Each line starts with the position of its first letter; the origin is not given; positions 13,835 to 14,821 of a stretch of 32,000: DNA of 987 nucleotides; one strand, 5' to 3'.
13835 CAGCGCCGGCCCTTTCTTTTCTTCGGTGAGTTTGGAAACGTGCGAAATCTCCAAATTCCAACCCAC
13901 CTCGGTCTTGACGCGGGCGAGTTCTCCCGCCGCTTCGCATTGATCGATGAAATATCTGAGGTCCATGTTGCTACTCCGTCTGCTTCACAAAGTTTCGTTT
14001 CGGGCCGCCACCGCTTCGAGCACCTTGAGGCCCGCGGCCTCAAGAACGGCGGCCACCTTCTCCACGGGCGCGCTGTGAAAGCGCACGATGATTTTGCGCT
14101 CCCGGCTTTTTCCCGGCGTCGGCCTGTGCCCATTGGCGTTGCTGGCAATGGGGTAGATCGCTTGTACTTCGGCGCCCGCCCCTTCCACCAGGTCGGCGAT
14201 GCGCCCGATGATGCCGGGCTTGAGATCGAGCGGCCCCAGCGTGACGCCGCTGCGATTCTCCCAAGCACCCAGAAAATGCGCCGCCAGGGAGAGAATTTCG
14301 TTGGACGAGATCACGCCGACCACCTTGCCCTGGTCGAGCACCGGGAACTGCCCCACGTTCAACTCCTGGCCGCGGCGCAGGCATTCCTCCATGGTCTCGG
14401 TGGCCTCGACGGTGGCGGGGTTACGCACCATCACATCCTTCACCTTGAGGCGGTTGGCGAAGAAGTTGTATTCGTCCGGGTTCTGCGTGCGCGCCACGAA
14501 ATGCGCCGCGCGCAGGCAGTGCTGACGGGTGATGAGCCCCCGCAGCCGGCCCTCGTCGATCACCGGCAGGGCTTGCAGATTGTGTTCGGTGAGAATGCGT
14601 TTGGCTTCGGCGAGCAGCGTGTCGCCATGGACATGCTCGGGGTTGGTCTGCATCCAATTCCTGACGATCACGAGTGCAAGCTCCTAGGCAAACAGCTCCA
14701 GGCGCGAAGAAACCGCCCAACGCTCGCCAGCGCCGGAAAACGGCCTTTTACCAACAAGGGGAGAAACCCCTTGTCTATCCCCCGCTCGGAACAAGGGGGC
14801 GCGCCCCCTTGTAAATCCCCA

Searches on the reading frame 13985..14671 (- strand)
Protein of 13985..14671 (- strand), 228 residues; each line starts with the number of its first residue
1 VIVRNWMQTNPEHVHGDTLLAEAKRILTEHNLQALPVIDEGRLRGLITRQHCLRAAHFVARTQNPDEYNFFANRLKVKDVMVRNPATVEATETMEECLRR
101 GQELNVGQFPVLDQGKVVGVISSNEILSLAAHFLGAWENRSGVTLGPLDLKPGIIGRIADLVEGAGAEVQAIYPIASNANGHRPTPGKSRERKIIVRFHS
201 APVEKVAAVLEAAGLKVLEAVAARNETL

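Call 5: search_protein_families(library=pfam, proteins=[window:13985-14671:-], max_evalue=0.01)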
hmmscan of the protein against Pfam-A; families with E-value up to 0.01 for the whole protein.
window:13985-14671:- (228 aa): 1 family
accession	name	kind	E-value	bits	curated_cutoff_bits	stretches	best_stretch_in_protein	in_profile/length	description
PF00571.33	CBS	-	4.3e-24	85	24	2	3-56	1-55/57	CBS domain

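Call 6: search_protein_families(library=ncbifam, proteins=[window:13985-14671:-], max_evalue=0.01)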
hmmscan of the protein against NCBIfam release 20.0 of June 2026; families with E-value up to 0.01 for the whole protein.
window:13985-14671:- (228 aa): 21 families
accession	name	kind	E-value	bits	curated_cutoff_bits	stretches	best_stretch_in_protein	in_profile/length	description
NF041552.1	TF_PrdR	equivalog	9.8e-10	37.4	795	2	74-129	69-124/577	sigma-54 dependent transcriptional regulator PrdR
NF011447.0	PRK14869.2-3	equivalog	1.7e-07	30.2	522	1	74-127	67-121/540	putative manganese-dependent inorganic diphosphatase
NF041569.1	A-tRNAntase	equivalog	6.2e-07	28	1440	1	13-56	321-364/880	A-adding tRNA nucleotidyltransferase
NF041630.1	CBS_CbpB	equivalog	2.4e-06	27.5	125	0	3-61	83-140/143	cyclic-di-AMP-binding protein CbpB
NF011445.0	PRK14869.2-1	equivalog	2.4e-06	26.3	483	1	76-136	69-127/548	putative manganese-dependent inorganic diphosphatase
NF011449.0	PRK14869.2-5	equivalog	2.8e-06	26.7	411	1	9-128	76-203/451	putative manganese-dependent inorganic diphosphatase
NF011443.0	PRK14869.1-5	equivalog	3.1e-06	25.9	335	1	3-50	71-119/546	putative manganese-dependent inorganic diphosphatase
NF053603.1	HhpR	exception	7.8e-06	25.3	520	1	75-127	1-55/282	CBS domain-containing high hydrostatic pressure regulator HhpR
TIGR00393.1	kpsF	subfamily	9.4e-06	25.4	203.7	0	3-47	222-267/268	KpsF/GutQ family sugar-phosphate isomerase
NF011446.0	PRK14869.2-2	equivalog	9.8e-06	24.3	601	0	3-49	78-125/576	putative manganese-dependent inorganic diphosphatase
TIGR01302.1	IMP_dehydrog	equivalog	5.7e-05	22.2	481.5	1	5-128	84-198/450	IMP dehydrogenase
TIGR01137.1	cysta_beta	equivalog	7.3e-05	21.6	510.25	1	70-128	334-392/457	cystathionine beta-synthase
TIGR01186.1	proV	subfamily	0.00022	20.4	326.6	0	3-55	304-356/363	betaine/proline/choline family ABC transporter ATP-binding protein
NF005869.0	PRK07807.1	equivalog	0.00045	19.4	549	0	3-58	150-206/479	GuaB1 family IMP dehydrogenase-related protein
NF011441.0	PRK14869.1-3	equivalog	0.0012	17.6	753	0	74-139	67-130/548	putative manganese-dependent inorganic diphosphatase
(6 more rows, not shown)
